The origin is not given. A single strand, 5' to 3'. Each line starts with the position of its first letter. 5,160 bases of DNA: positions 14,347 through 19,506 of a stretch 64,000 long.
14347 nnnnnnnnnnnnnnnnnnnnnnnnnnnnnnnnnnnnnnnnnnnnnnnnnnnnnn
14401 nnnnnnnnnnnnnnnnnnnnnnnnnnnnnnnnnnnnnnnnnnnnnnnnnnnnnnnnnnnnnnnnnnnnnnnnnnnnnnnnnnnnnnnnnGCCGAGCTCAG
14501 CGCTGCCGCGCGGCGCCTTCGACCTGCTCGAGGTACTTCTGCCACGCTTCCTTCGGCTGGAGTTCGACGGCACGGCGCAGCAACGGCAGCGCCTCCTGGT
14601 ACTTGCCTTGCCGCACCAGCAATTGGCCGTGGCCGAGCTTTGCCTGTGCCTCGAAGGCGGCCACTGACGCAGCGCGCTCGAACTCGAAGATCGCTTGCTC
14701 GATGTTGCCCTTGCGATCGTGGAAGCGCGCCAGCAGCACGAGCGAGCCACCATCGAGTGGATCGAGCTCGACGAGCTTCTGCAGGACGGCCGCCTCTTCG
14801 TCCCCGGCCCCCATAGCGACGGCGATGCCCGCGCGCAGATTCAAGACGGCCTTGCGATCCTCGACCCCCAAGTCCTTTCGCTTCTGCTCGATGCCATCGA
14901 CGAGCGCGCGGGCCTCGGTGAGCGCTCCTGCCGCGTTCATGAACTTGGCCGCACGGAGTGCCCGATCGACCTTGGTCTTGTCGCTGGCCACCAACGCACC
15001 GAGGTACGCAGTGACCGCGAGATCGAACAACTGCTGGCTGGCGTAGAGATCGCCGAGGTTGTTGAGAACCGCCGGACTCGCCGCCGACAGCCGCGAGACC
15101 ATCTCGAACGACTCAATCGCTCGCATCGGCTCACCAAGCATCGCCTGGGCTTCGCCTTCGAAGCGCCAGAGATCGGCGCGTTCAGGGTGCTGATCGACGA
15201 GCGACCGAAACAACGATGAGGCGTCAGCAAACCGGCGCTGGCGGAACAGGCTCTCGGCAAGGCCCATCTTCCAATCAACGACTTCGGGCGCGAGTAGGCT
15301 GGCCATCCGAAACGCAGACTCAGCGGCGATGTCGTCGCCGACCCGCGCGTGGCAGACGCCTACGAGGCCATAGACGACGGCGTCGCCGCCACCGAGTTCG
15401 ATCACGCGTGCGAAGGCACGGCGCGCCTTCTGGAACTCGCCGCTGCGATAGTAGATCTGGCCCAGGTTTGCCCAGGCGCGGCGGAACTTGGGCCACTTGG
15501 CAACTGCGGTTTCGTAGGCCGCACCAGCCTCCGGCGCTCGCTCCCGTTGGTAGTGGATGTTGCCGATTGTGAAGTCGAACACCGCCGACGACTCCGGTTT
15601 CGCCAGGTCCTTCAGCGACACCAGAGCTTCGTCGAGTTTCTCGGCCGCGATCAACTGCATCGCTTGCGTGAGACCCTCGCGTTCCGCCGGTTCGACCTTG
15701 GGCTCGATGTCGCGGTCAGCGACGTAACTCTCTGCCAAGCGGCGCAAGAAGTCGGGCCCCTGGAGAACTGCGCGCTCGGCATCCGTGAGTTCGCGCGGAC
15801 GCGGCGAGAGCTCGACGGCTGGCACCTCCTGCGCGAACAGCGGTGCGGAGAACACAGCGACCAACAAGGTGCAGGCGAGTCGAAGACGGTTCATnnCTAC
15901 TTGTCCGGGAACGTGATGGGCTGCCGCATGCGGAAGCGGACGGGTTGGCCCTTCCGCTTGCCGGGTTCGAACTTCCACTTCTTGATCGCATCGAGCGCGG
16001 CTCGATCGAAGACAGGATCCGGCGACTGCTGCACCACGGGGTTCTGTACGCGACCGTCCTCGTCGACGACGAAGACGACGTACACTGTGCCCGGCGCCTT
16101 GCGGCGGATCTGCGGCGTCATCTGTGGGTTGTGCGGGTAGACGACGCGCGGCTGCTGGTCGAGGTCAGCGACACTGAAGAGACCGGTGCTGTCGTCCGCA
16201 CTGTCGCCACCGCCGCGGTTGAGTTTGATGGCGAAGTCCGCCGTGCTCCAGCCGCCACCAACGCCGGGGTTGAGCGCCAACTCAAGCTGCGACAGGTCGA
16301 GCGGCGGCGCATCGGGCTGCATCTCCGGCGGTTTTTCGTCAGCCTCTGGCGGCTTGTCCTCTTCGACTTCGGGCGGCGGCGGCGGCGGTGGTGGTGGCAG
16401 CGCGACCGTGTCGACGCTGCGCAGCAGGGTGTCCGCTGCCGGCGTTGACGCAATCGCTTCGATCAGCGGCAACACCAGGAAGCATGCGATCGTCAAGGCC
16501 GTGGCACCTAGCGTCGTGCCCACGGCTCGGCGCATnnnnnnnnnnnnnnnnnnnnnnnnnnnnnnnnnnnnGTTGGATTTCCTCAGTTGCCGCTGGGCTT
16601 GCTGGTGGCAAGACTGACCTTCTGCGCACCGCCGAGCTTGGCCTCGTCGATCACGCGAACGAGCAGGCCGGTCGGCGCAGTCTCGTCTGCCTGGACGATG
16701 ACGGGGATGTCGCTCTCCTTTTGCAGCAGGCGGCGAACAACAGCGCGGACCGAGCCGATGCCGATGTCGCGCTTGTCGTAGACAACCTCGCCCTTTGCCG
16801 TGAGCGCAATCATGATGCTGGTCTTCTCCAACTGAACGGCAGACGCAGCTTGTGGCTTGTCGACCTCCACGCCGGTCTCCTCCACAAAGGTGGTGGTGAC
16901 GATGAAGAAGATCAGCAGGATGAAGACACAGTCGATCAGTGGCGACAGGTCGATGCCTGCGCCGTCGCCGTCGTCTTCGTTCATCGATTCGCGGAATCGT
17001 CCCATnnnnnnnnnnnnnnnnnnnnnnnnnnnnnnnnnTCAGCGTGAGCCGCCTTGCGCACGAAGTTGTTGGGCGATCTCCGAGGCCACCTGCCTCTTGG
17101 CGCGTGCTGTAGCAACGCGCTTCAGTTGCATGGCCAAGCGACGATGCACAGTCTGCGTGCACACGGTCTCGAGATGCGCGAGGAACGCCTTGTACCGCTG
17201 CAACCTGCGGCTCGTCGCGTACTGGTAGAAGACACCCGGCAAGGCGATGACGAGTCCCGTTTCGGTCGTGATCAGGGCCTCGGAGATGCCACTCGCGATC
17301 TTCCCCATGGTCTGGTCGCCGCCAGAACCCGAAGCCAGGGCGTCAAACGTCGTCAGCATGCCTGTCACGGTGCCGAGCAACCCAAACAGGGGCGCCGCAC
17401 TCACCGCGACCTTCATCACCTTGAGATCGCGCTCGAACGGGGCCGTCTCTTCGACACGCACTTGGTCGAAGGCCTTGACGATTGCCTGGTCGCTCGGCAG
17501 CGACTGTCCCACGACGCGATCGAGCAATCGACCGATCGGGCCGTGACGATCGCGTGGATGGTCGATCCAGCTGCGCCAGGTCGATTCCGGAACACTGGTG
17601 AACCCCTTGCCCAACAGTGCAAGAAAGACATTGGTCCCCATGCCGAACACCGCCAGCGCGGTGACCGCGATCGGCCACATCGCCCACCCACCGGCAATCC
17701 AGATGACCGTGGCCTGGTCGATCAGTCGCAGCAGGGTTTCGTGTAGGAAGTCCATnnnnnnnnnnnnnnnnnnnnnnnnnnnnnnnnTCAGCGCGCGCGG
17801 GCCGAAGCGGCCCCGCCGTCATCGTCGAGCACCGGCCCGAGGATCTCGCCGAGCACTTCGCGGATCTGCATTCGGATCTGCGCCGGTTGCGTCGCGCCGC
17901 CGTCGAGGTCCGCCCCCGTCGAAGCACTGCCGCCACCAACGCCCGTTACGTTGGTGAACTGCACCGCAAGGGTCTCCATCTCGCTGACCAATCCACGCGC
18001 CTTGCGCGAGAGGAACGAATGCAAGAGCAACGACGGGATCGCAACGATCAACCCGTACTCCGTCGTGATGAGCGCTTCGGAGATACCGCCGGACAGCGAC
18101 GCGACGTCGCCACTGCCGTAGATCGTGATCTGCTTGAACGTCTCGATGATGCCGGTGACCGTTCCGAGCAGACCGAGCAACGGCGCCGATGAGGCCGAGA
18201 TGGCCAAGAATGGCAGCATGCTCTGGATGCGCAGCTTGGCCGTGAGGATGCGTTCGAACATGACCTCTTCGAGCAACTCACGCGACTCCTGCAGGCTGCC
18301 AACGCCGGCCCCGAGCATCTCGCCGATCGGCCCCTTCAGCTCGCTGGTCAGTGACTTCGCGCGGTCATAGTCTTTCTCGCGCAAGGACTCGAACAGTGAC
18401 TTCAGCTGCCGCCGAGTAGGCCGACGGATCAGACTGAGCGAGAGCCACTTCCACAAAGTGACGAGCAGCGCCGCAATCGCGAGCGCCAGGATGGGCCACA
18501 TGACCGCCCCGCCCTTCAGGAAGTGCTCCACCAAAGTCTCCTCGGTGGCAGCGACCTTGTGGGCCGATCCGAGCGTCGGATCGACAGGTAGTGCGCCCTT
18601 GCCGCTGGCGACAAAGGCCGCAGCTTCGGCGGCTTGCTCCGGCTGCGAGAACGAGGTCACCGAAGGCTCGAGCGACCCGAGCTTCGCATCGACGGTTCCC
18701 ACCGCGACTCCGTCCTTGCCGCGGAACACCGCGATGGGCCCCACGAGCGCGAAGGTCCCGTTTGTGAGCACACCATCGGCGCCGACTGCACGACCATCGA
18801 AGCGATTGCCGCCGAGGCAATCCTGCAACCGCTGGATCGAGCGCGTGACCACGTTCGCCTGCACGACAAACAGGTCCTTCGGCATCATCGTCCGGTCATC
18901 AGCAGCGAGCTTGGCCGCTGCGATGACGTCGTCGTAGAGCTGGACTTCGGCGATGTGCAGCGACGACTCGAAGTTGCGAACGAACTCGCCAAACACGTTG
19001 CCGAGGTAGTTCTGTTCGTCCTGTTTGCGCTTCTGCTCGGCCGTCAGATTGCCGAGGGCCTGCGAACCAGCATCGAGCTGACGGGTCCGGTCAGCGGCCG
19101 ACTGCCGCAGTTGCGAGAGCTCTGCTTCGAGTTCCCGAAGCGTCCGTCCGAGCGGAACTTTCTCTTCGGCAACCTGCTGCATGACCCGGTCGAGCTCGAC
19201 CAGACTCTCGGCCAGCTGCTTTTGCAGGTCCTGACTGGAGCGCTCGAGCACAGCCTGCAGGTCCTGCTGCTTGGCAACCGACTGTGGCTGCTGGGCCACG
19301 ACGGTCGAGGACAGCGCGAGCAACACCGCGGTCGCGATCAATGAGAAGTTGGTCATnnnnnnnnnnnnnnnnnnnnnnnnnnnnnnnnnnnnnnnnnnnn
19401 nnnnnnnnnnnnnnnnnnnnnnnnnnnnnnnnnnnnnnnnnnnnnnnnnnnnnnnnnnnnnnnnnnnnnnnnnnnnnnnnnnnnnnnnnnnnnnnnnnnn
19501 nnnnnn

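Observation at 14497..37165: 22.7-kb same-strand locus: complete TonB2/Ttp-type motor + CarboxypepD_reg receptor coupled to five uncharacterised exported proteins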

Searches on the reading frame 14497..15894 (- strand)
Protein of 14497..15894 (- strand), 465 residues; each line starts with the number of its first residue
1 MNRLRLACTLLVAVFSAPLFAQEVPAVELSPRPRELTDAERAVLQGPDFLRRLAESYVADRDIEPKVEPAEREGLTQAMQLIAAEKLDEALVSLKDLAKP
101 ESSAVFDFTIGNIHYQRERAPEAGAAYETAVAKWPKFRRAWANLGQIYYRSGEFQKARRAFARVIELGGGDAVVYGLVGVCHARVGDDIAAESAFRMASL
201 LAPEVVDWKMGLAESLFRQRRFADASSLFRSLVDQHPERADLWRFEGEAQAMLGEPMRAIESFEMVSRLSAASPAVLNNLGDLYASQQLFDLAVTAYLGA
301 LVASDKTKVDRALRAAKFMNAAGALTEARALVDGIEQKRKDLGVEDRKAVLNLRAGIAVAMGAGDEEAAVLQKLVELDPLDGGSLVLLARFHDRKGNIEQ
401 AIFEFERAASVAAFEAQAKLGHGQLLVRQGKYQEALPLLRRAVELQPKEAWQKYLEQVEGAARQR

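Call 6: search_protein_families(library=pfam, proteins=[window:14497-15894:-], max_evalue=0.01)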
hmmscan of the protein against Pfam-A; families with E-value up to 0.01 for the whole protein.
window:14497-15894:- (465 aa): 26 families (the best 25 are shown)
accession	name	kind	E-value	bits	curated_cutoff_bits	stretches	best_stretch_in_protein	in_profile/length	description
PF07719.23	TPR_2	-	6.5e-28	94.9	27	2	139-167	2-30/34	Tetratricopeptide repeat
PF13432.12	TPR_16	-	2.5e-27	95.4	32.7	4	109-171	2-64/65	Tetratricopeptide repeat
PF14559.12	TPR_19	-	2.7e-24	85.7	25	2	116-178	3-65/68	Tetratricopeptide repeat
PF00515.34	TPR_1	-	2.3e-23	81.4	27.8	2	139-167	2-30/34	Tetratricopeptide repeat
PF13181.12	TPR_8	-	2.3e-19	68.3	25.7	1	139-167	2-30/34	Tetratricopeptide repeat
PF13428.12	TPR_14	-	1.9e-18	65.5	23.5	3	419-453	4-40/44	Tetratricopeptide repeat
PF13424.12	TPR_12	-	5e-17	62.3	30.1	3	110-167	9-74/77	Tetratricopeptide repeat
PF13414.12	TPR_11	-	3.2e-15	56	26.8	2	111-152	1-42/42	TPR repeat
PF13176.12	TPR_7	-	1.2e-13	50.4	27.9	1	140-167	1-28/36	Tetratricopeptide repeat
PF13431.12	TPR_17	-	1.2e-11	44.3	24.4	0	371-402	2-33/34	Tetratricopeptide repeat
PF23914.1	TPR_CcmH_CycH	-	2.2e-11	44.3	42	1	177-271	55-152/158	Cytochrome c-type biogenesis protein H TPR domain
PF13371.12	TPR_9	-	4.9e-11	42.9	35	1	110-169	1-60/73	Tetratricopeptide repeat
PF13374.12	TPR_10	-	5.8e-10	39.3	27.5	0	423-445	9-31/42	Tetratricopeptide repeat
PF13174.12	TPR_6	-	1.2e-09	38.6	26.3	0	143-166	5-28/33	Tetratricopeptide repeat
PF12895.13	ANAPC3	-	8.9e-08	32.7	27.2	1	395-448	2-54/82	Anaphase-promoting complex, cyclosome, subunit 3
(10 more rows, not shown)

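Call 16: search_protein_families(library=ncbifam, proteins=[window:14497-15894:-], max_evalue=0.01)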
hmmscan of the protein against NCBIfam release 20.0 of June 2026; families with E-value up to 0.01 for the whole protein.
window:14497-15894:- (465 aa): 25 families
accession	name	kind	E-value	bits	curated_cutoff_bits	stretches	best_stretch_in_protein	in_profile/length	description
TIGR02917.1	PEP_TPR_lipo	equivalog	1.1e-26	93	312.2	2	77-340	437-700/899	XrtA/PEP-CTERM system TPR-repeat protein PrsT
NF040959.1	MamA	equivalog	2.9e-21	75.8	200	3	354-455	43-144/204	magnetosome protein MamA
TIGR02552.1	LcrH_SycD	equivalog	1e-17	64.2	104.8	3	215-286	27-98/136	SycD/LcrH family type III secretion system chaperone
TIGR02521.1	type_IV_pilW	equivalog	1.1e-15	57.8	154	2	79-235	39-198/234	type IV pilus biogenesis/stability protein PilW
NF033920.0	C39_PA2778_fam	equivalog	1.2e-14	54.4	150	1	77-167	162-253/255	PA2778 family cysteine peptidase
NF033762.1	social_mot_Tgl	equivalog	4.7e-11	42.5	225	1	109-197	141-229/252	social motility TPR repeat lipoprotein Tgl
TIGR02795.1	tol_pal_ybgF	equivalog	2.5e-09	37.8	90.1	1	107-166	42-104/119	tol-pal system protein YbgF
TIGR00990.1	3a0801s09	subfamily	8.7e-08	31.2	757.25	1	84-270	314-497/615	mitochondrial import receptor subunit TOM70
TIGR00540.1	TPR_hemY_coli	hypoth_equivalog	7.3e-07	28.3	142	1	210-438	156-381/385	heme biosynthesis-associated TPR protein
NF052415.1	T3SS_chap_SctY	equivalog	1.6e-06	28.6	70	0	212-268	12-68/106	type III secretion apparatus assembly chaperone SctY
NF008757.0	PRK11788.1-5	equivalog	2.7e-06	26.8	363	0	140-337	109-310/388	lipopolysaccharide assembly protein LapB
NF007692.0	PRK10370.1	equivalog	5.6e-06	26.1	306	1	126-239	69-185/206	heme lyase NrfEFG subunit NrfG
NF008520.0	PRK11447.1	equivalog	1.2e-05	23.4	858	0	186-309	617-746/1157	cellulose synthase complex outer membrane protein BcsC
NF047371.1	FlcA_CTERM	equivalog_domain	0.0001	20.9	300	0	107-197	441-532/646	periplasmic flagellar collar protein FlcA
NF047558.1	TPR_END_plus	domain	0.00014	21.7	32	0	427-448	10-31/56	TPR end-of-group domain-containing protein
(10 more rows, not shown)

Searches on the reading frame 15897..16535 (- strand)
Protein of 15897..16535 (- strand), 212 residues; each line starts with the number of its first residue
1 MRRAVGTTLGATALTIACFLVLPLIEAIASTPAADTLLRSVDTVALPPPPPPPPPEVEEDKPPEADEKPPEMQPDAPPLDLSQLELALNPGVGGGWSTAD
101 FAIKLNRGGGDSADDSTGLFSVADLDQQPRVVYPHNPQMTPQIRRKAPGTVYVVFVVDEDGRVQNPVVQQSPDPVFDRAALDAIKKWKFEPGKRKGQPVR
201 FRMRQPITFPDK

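Call 6: search_protein_families(library=pfam, proteins=[window:15897-16535:-], max_evalue=0.01)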
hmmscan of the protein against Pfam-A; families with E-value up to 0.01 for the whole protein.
window:15897-16535:- (212 aa): 2 families
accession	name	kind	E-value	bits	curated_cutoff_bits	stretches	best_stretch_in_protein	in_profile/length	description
PF03544.19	TonB_C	-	1.8e-17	64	24.6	1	143-209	10-77/79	Gram-negative bacterial TonB protein C-terminal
PF13103.11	TonB_2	-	0.00075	20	22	1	147-188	24-66/85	TonB C terminal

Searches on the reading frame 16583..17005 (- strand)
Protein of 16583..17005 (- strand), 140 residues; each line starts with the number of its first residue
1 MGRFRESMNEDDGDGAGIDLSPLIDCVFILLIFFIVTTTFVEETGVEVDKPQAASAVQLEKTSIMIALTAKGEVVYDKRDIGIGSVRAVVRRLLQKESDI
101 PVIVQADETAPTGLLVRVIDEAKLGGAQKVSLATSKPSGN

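Call 6: search_protein_families(library=pfam, proteins=[window:16583-17005:-], max_evalue=0.01)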
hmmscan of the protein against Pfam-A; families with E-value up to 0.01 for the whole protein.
window:16583-17005:- (140 aa): 1 family
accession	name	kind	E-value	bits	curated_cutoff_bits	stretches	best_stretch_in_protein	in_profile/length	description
PF02472.21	ExbD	-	2.4e-29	102.4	25.4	1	15-136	5-127/128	Biopolymer transport protein ExbD/TolR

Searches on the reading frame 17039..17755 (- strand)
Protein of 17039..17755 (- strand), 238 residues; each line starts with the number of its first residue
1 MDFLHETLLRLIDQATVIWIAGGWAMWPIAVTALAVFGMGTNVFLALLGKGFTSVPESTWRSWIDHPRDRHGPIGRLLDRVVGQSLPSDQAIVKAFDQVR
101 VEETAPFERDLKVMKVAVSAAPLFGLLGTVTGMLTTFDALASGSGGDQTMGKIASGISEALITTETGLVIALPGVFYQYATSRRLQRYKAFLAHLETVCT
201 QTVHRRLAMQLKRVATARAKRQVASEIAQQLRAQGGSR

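Call 6: search_protein_families(library=pfam, proteins=[window:17039-17755:-], max_evalue=0.01)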
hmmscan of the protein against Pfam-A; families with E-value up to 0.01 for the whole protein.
window:17039-17755:- (238 aa): 1 family
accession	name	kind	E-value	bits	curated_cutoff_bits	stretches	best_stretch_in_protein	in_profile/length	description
PF01618.21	MotA_ExbB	-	2.3e-22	79.5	22.9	1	87-187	22-120/127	MotA/TolQ/ExbB proton channel family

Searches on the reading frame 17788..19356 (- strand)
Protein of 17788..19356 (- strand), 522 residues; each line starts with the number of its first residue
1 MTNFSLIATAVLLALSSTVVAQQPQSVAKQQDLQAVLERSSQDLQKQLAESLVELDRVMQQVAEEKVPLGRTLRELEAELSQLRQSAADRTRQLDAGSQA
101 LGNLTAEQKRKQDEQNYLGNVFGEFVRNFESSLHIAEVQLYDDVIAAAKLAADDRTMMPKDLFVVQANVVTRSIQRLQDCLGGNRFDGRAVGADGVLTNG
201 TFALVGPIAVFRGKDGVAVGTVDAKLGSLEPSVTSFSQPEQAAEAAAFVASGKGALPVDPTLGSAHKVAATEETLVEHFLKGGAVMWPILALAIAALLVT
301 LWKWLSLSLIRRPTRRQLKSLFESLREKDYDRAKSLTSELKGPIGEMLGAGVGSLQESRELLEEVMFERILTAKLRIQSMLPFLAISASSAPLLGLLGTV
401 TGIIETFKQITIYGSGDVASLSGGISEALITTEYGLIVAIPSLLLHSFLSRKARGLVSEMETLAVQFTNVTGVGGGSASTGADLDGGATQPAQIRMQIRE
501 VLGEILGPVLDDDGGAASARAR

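Call 6: search_protein_families(library=pfam, proteins=[window:17788-19356:-], max_evalue=0.01)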
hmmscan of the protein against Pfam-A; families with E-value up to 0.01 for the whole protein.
window:17788-19356:- (522 aa): 1 family
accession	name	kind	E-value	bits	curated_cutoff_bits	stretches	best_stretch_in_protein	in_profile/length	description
PF01618.21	MotA_ExbB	-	9.2e-29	100.2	22.9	1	343-461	5-126/127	MotA/TolQ/ExbB proton channel family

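Call 16: search_protein_families(library=ncbifam, proteins=[window:17788-19356:-], max_evalue=0.01)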
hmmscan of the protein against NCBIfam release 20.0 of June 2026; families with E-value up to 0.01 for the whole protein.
window:17788-19356:- (522 aa): 8 families
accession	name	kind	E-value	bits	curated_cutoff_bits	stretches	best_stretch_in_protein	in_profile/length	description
TIGR02796.1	tolQ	equivalog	5.9e-22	78.5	221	1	285-470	16-213/216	protein TolQ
TIGR02797.1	exbB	equivalog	1.9e-14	54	206.2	1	289-458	17-196/211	tonB-system energizer ExbB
TIGR02805.1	exbB2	equivalog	8e-13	48.7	135.35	1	377-453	51-127/138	TonB-system energizer ExbB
NF007722.0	PRK10414.1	equivalog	2.5e-10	40.2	402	1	383-466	132-215/244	tol-pal system-associated acyl-CoA thioesterase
NF008066.0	PRK10801.1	equivalog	5.5e-10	39.1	403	1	377-469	123-215/230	Tol-Pal system protein TolQ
NF005997.1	PRK08124.1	equivalog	8.9e-06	24.8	340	1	358-462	121-218/259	flagellar motor stator protein MotA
NF006583.0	PRK09109.1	equivalog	0.0049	16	237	0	387-440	149-197/246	flagellar motor protein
TIGR03818.1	MotA1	equivalog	0.0095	15.1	303.8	1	361-439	142-216/282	flagellar motor stator protein MotA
